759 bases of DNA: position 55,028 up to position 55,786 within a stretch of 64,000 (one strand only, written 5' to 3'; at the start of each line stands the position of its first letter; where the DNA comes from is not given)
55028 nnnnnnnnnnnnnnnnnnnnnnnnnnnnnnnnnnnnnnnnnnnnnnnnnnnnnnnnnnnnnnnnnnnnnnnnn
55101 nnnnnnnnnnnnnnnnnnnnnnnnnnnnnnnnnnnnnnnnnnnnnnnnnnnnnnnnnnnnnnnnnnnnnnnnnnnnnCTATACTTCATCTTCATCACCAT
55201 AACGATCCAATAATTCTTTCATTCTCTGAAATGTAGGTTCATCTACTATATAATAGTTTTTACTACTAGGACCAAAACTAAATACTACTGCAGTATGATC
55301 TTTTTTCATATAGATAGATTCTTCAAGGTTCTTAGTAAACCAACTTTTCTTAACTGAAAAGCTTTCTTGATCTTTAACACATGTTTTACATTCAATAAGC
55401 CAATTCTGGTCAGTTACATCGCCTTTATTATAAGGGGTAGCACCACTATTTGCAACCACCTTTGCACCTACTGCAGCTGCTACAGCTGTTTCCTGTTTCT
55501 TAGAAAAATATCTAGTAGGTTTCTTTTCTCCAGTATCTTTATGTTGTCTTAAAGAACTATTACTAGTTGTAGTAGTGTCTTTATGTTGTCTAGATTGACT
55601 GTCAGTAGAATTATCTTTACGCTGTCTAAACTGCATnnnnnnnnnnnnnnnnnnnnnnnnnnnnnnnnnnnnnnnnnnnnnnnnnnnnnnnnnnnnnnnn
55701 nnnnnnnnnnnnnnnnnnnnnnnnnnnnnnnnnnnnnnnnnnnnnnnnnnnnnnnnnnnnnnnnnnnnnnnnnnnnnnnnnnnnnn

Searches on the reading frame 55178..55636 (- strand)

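Call 86: search_protein_families(library=phrogs, proteins=[window:55178-55636:-], max_evalue=0.001)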
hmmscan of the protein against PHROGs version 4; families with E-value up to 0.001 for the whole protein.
window:55178-55636:- (152 aa): 1 family
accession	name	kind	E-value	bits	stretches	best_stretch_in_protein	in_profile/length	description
phrog_2002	-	DNA, RNA and nucleotide metabolism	1.1e-24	87.8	1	36-144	10-118/130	Holliday junction resolvase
